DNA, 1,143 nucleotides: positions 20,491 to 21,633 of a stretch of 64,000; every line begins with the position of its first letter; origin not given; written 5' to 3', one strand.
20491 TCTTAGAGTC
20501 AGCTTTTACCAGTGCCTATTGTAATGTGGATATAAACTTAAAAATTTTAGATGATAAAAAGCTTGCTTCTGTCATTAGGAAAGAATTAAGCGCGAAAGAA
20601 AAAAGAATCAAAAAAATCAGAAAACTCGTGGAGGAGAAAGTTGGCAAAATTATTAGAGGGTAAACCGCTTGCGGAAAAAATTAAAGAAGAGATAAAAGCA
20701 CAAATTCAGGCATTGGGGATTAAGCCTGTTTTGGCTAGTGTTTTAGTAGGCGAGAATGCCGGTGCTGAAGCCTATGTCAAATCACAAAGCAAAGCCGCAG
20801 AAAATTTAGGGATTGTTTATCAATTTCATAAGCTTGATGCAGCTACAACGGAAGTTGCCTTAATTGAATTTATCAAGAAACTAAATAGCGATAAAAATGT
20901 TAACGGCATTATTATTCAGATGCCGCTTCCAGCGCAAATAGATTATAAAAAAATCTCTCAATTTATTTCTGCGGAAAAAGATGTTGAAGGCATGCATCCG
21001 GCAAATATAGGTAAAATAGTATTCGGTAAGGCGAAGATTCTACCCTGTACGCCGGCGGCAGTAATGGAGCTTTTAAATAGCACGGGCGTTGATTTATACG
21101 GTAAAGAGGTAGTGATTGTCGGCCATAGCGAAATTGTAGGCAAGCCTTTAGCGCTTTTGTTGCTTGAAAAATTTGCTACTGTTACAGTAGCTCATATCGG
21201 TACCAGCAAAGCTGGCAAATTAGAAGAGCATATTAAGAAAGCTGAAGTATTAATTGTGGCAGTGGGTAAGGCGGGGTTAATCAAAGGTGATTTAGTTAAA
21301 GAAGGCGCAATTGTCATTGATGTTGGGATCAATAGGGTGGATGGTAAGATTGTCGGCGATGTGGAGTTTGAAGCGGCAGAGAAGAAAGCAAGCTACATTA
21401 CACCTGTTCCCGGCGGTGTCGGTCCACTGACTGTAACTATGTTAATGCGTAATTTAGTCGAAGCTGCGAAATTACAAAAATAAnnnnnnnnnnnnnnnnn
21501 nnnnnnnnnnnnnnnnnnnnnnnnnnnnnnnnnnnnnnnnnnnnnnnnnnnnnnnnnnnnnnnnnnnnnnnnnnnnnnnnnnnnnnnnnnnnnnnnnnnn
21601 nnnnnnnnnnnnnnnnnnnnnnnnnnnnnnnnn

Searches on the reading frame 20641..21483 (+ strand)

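Call 17: search_protein_families(library=pfam, proteins=[window:20641-21483:+])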
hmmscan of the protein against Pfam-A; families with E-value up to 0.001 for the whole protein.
window:20641-21483:+ (280 aa): 2 families
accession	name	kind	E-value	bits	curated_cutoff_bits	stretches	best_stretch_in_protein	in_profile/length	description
PF02882.25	THF_DHG_CYH_C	-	1.5e-64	216.6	27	1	119-279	1-159/160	Tetrahydrofolate dehydrogenase/cyclohydrolase, NAD(P)-binding domain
PF00763.28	THF_DHG_CYH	-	1e-33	116.5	32.8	1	5-116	1-115/115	Tetrahydrofolate dehydrogenase/cyclohydrolase, catalytic domain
